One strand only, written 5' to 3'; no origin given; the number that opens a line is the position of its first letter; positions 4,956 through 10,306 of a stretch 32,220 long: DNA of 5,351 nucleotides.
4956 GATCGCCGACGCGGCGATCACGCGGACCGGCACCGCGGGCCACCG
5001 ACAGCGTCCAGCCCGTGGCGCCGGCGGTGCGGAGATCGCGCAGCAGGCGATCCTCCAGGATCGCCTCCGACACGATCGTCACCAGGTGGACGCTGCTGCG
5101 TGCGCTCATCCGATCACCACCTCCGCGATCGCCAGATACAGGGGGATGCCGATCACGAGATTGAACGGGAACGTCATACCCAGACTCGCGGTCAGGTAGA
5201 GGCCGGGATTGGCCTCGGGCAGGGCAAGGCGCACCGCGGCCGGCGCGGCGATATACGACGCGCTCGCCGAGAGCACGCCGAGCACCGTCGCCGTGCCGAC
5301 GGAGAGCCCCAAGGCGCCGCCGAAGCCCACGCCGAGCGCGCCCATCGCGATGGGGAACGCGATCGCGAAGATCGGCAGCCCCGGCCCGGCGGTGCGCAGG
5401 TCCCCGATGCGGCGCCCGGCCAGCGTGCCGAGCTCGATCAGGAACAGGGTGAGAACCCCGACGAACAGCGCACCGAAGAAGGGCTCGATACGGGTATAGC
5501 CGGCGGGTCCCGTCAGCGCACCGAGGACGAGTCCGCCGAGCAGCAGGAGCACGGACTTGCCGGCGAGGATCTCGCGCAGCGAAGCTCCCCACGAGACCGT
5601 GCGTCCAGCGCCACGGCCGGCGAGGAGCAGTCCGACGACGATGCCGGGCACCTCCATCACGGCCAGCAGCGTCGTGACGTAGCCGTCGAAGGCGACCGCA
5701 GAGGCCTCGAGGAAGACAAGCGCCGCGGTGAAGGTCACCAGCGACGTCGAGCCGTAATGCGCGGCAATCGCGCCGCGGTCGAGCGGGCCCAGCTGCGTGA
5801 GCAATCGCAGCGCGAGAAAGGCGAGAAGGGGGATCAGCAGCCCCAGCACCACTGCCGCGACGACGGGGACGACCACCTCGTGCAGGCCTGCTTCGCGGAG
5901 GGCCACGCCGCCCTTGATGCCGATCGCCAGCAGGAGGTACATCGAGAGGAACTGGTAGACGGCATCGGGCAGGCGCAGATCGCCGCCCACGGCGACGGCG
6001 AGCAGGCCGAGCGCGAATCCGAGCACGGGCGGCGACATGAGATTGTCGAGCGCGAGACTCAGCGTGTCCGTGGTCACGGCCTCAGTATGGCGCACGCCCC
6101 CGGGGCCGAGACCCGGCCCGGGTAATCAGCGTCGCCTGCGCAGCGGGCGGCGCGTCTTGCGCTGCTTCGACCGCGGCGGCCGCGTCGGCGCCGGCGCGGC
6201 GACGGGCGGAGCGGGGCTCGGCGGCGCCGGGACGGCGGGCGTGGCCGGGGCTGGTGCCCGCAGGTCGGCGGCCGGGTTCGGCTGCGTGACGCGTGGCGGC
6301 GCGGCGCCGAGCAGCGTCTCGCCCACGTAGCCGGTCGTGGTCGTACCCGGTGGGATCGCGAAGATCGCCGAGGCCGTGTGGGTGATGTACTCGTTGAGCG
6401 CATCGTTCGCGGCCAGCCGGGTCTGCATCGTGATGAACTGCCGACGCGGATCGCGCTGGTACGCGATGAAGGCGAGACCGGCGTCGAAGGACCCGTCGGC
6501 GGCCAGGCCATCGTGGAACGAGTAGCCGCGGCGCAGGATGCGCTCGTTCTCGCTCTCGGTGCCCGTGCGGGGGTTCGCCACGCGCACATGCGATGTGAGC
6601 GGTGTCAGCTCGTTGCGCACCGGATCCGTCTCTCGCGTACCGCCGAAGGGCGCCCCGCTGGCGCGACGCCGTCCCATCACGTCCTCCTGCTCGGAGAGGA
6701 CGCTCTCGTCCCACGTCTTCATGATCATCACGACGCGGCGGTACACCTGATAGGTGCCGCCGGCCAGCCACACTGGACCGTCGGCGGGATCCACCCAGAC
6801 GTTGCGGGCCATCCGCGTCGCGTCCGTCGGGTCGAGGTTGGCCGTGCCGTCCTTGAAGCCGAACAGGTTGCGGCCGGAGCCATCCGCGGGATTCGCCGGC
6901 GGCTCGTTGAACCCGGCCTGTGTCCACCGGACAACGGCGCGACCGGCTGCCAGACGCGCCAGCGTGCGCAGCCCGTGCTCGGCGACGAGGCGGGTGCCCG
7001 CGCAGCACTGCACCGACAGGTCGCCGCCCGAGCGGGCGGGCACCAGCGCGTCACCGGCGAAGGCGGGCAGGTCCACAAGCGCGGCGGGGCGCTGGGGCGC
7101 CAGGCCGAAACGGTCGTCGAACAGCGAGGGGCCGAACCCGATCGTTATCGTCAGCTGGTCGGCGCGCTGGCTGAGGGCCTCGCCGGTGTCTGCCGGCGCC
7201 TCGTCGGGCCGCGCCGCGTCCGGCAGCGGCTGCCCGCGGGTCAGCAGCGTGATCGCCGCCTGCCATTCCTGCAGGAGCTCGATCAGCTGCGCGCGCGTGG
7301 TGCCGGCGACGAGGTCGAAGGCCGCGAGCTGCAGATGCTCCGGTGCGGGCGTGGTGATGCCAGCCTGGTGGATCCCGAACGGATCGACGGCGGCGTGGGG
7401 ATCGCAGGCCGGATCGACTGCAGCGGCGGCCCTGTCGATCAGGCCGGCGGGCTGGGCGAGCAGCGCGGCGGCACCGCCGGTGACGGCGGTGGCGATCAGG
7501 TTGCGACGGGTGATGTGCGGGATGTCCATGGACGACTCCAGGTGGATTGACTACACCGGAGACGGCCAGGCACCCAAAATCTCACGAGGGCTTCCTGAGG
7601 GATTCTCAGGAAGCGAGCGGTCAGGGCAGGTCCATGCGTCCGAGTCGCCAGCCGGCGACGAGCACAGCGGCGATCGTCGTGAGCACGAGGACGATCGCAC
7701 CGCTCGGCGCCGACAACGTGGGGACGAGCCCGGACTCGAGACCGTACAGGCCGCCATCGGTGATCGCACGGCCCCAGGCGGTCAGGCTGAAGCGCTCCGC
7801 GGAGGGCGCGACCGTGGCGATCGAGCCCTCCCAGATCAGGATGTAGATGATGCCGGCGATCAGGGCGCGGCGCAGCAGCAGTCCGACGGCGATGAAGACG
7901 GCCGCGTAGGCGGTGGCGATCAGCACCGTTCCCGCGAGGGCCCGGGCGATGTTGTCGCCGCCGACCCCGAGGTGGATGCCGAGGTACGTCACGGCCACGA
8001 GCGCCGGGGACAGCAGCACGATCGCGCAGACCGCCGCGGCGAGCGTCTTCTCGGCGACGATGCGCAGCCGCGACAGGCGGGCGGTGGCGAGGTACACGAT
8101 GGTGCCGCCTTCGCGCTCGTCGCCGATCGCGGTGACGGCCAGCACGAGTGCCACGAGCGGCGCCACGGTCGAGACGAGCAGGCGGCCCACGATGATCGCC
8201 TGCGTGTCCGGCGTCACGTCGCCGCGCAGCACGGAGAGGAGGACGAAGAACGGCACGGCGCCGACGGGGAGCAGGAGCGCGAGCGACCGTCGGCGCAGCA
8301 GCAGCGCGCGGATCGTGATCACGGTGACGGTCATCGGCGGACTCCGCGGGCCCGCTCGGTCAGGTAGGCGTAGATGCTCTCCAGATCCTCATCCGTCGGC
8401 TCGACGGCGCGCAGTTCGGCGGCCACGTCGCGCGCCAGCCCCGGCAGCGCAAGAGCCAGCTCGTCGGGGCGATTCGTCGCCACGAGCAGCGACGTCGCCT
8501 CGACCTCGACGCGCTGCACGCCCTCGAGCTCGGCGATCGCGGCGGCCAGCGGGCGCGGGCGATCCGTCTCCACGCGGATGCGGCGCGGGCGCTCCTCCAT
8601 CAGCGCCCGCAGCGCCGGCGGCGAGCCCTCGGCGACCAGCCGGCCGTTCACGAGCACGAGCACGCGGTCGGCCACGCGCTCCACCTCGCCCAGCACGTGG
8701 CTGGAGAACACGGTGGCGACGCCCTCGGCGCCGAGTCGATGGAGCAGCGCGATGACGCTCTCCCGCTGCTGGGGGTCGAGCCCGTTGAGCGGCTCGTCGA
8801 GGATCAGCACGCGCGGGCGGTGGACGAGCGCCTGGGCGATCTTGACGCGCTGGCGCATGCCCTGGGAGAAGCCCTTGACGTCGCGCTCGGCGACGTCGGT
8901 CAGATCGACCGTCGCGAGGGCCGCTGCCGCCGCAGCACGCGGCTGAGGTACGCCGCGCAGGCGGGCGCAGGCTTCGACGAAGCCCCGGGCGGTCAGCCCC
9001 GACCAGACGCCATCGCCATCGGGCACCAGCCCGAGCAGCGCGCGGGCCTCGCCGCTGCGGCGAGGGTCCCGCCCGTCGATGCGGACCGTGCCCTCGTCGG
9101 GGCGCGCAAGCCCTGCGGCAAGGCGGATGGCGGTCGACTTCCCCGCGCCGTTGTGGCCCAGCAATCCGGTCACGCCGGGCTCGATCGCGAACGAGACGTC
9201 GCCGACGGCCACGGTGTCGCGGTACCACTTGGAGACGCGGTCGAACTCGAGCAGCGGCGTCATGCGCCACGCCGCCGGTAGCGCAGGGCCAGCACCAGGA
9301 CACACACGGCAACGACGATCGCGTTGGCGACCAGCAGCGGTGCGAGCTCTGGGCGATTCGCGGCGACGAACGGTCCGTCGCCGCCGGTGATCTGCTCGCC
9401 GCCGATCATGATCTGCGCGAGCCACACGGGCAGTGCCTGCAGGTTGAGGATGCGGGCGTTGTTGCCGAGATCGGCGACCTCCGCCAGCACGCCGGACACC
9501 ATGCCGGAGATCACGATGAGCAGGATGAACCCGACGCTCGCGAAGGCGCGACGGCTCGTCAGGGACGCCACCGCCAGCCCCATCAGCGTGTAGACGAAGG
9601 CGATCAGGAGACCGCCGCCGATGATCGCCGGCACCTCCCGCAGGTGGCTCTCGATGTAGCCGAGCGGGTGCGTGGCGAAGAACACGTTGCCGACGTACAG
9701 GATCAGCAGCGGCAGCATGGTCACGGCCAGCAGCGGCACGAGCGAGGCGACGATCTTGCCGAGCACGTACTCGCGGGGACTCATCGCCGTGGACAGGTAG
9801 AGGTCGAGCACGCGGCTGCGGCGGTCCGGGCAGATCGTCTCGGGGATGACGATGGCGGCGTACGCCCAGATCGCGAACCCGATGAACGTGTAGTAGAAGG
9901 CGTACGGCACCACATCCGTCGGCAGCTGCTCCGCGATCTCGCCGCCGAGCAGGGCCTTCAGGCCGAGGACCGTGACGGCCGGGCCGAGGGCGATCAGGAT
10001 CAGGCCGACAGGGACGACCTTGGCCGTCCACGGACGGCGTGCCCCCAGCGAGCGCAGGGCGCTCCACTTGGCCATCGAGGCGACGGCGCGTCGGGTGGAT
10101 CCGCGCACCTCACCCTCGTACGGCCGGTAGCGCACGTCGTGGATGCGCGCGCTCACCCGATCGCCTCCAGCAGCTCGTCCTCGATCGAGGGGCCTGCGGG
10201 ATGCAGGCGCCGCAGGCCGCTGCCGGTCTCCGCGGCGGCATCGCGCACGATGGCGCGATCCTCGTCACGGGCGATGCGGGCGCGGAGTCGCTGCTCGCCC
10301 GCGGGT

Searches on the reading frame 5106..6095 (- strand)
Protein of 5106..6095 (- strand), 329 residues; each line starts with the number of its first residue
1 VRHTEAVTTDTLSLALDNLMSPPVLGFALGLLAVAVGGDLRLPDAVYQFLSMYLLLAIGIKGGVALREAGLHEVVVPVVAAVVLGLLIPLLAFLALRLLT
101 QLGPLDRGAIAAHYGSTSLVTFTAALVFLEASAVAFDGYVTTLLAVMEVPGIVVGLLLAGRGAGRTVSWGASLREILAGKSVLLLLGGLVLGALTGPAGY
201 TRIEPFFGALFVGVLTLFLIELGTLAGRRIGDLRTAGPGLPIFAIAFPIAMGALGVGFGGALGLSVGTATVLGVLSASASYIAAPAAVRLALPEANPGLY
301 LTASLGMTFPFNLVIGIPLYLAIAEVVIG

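Call 39: search_protein_families(library=pfam, proteins=[window:5106-6095:-], max_evalue=0.0001)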
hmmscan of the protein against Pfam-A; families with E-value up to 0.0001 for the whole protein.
window:5106-6095:- (329 aa): 1 family
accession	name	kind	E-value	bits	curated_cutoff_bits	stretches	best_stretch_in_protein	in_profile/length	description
PF05982.17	Sbt_1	-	4.5e-106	355.1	27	1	22-324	1-307/308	Na+-dependent bicarbonate transporter superfamily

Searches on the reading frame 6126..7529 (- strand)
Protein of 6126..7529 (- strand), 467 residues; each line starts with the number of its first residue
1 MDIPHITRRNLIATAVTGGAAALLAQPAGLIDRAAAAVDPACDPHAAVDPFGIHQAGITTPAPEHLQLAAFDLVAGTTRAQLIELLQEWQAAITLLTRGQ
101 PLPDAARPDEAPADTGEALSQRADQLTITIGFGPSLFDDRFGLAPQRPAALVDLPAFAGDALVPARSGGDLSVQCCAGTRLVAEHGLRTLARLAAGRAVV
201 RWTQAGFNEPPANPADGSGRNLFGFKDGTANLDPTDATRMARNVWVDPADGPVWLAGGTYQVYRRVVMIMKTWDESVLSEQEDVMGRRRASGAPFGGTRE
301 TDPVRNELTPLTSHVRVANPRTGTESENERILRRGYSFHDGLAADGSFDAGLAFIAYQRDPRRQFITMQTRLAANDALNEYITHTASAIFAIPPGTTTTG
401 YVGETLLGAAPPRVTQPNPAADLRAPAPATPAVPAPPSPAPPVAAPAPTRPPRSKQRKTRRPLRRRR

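Call 39: search_protein_families(library=pfam, proteins=[window:6126-7529:-], max_evalue=0.0001)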
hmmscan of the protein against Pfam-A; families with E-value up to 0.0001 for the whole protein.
window:6126-7529:- (467 aa): 2 families
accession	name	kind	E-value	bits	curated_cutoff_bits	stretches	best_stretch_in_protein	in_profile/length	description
PF20628.3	Dyp_perox_C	-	2.5e-47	161.1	20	1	220-396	3-165/166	Dyp-type peroxidase, C-terminal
PF04261.18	Dyp_perox_N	-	3.3e-31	108.7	20.4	1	55-208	1-146/146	Dyp-type peroxidase, N-terminal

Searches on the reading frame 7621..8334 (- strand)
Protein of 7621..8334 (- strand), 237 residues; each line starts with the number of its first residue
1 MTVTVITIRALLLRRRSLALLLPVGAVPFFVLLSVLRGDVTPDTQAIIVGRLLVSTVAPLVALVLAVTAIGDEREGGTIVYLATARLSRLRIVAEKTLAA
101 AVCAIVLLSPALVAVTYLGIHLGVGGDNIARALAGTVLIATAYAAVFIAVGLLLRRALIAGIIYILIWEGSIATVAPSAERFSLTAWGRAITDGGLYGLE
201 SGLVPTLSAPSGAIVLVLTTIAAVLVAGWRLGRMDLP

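Call 39: search_protein_families(library=pfam, proteins=[window:7621-8334:-], max_evalue=0.0001)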
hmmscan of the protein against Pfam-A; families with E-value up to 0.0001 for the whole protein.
window:7621-8334:- (237 aa): 2 families
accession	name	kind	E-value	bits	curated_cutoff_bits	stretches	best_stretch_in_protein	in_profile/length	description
PF12679.13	ABC2_membrane_2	-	4.8e-08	33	27.2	1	53-235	73-282/283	ABC-2 family transporter protein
PF12730.13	ABC2_membrane_4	-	1.5e-05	25.5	27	1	13-165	9-172/179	ABC-2 family transporter protein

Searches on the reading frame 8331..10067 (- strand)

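Call 39: search_protein_families(library=pfam, proteins=[window:8331-10067:-], max_evalue=0.0001)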
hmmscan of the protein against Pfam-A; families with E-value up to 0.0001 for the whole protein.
window:8331-10067:- (578 aa): 2 families
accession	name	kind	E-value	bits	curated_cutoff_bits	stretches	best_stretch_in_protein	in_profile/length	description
PF00005.33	ABC_tran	-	2.4e-28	99.9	25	1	290-428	3-137/137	ABC transporter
PF13304.12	AAA_21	-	1.5e-08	35.5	27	0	396-457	234-298/304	AAA domain, putative AbiEii toxin, Type IV TA system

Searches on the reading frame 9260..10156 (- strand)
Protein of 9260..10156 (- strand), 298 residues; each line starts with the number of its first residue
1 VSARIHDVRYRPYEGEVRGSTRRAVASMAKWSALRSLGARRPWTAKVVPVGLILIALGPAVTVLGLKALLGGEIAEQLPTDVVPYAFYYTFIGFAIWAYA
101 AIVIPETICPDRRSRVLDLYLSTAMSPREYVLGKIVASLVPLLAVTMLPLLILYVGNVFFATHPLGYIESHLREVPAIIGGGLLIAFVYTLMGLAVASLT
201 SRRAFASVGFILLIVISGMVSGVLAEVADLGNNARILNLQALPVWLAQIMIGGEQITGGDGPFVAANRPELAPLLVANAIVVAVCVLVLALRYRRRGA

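Call 39: search_protein_families(library=pfam, proteins=[window:9260-10156:-], max_evalue=0.0001)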
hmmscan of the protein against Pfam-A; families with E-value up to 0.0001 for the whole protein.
window:9260-10156:- (298 aa): 2 families
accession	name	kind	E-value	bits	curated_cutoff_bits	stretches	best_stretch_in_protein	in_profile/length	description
PF12698.13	ABC2_membrane_3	-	1.4e-11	44.5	31.6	1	87-247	163-311/347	ABC-2 family transporter protein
PF12679.13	ABC2_membrane_2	-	8.7e-05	22.3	27.2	0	88-260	70-246/283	ABC-2 family transporter protein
